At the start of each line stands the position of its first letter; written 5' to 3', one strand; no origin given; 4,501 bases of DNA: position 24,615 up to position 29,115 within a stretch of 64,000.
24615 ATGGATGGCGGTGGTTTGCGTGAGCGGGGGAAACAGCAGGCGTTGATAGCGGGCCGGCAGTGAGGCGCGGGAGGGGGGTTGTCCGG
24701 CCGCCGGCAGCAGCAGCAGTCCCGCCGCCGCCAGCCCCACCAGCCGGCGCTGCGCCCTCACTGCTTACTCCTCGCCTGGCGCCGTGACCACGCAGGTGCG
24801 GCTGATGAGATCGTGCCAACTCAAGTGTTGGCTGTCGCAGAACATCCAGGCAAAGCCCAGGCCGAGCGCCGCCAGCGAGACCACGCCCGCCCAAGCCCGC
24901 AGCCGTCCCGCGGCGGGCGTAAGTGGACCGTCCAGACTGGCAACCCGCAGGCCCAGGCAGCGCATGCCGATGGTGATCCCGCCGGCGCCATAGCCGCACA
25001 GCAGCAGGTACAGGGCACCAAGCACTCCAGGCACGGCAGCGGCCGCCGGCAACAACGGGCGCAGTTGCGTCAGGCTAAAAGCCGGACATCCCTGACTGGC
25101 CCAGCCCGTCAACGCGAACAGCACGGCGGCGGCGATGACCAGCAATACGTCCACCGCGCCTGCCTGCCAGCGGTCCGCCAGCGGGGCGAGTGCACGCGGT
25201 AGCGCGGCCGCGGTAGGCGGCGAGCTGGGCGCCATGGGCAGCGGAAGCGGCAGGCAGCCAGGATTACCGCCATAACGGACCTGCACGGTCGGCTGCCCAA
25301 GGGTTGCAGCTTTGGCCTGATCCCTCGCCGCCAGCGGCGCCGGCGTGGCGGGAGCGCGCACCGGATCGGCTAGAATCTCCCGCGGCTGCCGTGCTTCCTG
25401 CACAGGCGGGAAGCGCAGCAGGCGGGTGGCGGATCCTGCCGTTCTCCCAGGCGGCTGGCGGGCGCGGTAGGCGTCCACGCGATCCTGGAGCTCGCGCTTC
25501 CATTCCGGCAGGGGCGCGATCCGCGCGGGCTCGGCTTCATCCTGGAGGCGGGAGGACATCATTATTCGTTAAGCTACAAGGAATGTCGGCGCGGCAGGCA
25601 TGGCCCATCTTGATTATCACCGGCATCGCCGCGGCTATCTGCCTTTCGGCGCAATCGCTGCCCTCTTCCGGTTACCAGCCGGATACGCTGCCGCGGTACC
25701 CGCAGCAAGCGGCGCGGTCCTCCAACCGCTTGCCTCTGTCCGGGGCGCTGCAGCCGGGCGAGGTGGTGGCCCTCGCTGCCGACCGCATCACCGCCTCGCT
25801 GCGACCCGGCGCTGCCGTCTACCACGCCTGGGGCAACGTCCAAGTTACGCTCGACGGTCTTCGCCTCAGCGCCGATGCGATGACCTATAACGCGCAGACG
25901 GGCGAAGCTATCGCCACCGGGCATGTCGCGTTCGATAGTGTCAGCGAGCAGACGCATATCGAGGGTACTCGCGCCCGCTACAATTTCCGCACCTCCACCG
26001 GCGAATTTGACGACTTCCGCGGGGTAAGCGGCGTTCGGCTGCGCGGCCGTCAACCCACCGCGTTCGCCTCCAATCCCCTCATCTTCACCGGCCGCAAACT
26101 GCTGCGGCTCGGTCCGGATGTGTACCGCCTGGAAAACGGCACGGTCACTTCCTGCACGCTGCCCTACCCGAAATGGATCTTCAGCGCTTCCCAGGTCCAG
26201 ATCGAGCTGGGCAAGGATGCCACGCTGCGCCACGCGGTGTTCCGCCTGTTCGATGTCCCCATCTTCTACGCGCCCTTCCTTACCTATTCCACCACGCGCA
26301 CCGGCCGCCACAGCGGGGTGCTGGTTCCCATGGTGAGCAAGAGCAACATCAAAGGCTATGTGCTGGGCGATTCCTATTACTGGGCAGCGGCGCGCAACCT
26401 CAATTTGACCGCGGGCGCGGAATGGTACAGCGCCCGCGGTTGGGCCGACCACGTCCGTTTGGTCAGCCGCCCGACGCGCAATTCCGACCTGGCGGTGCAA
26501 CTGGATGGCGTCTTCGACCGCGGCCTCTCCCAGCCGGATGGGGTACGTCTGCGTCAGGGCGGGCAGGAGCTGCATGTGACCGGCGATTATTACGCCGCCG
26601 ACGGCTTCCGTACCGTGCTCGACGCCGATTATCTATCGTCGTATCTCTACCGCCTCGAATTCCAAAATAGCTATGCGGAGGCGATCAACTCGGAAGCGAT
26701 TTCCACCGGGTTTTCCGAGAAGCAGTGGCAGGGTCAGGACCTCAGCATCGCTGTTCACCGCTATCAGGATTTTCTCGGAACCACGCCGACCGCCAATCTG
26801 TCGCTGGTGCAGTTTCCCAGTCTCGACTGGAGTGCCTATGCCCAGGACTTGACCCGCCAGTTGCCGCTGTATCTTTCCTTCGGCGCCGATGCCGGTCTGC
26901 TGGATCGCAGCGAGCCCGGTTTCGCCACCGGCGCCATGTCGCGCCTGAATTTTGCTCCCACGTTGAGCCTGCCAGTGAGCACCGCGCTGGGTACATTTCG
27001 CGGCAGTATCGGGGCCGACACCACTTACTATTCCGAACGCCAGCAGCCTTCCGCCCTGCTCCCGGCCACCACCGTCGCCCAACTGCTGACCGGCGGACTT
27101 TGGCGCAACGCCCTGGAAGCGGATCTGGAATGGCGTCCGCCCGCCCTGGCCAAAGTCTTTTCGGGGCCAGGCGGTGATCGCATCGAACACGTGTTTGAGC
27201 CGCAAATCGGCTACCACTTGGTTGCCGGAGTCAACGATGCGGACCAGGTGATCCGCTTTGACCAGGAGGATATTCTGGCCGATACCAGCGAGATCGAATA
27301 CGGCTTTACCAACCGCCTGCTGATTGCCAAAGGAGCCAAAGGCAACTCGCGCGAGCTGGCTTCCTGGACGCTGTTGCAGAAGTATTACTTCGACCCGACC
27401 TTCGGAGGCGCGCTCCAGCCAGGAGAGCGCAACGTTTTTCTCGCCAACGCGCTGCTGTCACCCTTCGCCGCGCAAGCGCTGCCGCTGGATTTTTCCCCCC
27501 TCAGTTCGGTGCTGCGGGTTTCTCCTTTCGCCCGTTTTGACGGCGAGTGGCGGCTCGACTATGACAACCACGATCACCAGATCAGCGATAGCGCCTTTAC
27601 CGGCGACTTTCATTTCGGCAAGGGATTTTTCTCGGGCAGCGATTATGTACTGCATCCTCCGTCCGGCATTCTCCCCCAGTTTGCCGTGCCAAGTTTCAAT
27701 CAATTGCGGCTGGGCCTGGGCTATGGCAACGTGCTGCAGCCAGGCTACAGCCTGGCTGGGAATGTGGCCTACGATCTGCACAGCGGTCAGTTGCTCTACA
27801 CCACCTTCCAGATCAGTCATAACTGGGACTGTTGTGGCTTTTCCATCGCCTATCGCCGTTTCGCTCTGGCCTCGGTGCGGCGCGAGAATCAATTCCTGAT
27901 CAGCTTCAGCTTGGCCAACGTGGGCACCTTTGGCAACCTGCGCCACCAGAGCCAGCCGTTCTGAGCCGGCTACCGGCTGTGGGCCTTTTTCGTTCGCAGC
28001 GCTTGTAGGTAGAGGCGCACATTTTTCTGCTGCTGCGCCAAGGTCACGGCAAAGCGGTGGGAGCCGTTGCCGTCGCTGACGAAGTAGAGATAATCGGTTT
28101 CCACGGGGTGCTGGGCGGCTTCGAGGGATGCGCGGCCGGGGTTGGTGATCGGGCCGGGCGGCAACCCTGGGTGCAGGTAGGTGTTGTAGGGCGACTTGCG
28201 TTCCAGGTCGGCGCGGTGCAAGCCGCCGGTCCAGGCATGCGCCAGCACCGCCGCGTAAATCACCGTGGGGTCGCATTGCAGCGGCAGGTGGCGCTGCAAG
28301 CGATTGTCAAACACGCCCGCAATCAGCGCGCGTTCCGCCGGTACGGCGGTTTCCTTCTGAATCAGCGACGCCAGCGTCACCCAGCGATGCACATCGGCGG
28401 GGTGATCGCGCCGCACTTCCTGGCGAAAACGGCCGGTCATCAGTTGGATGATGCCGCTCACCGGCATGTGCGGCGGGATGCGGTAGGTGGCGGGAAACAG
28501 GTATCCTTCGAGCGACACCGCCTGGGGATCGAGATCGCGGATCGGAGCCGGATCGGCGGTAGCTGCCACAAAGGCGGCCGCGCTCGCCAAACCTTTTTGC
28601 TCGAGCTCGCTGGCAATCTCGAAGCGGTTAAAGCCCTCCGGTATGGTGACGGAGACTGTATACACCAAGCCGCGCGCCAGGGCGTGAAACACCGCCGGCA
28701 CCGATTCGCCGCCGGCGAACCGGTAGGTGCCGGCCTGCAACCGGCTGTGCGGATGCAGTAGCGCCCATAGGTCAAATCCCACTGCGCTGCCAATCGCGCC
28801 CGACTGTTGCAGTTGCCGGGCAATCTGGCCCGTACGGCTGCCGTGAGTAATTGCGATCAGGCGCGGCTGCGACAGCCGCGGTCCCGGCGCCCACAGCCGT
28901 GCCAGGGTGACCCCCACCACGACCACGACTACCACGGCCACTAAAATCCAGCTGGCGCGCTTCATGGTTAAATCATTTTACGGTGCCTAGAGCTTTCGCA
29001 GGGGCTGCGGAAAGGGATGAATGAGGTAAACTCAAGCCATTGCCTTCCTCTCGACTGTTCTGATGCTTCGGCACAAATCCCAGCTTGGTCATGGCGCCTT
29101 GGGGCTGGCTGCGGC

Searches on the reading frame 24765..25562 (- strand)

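Call 31: search_protein_families(library=pfam, proteins=[window:24765-25562:-], max_evalue=0.01)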
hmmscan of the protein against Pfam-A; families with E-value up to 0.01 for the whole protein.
window:24765-25562:- (265 aa): 1 family
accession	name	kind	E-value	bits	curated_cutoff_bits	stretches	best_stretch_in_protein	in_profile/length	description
PF06271.18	RDD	-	4.5e-11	43.6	24.1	1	126-254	2-136/137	RDD family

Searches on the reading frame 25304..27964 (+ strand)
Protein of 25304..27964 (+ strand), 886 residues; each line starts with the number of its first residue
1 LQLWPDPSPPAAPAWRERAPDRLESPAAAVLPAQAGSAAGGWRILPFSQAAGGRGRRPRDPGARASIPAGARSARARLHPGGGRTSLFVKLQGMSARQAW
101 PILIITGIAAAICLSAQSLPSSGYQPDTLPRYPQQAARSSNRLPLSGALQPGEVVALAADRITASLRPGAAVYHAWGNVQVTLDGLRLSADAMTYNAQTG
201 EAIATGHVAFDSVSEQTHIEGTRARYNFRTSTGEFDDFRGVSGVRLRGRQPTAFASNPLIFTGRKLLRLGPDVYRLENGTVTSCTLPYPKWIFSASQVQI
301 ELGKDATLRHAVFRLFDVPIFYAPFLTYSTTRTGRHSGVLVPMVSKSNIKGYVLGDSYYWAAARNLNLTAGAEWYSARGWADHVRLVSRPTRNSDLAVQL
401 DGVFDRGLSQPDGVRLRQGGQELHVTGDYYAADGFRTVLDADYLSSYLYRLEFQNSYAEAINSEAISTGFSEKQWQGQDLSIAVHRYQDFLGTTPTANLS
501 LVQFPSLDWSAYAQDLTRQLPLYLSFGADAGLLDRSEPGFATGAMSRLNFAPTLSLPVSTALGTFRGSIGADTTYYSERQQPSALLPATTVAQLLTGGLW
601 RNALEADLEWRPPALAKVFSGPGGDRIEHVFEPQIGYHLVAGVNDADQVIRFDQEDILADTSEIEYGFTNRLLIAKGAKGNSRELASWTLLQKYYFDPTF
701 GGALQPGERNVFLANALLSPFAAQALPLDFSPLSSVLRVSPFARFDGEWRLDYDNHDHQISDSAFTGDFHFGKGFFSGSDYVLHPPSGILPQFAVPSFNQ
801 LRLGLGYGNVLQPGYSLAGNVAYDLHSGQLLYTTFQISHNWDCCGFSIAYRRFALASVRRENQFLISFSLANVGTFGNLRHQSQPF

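Call 51: search_protein_families(library=pfam, proteins=[window:25304-27964:+], max_evalue=0.0001)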
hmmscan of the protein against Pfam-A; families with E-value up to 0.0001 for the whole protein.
window:25304-27964:+ (886 aa): 2 families
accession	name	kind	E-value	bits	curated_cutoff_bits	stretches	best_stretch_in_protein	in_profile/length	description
PF04453.20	LptD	-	3.1e-12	46.9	22.4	1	433-775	16-347/384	LPS transport system D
PF19838.5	LptD_2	-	5.7e-09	35.6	22.5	1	311-382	6-80/464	LptD protein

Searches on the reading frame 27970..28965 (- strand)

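Call 51: search_protein_families(library=pfam, proteins=[window:27970-28965:-], max_evalue=0.0001)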
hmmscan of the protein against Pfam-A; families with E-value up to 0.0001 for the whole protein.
window:27970-28965:- (331 aa): 1 family
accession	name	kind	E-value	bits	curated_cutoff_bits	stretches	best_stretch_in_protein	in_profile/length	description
PF02618.21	YceG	-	1.2e-77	261.6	32.4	1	38-317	2-274/275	YceG-like family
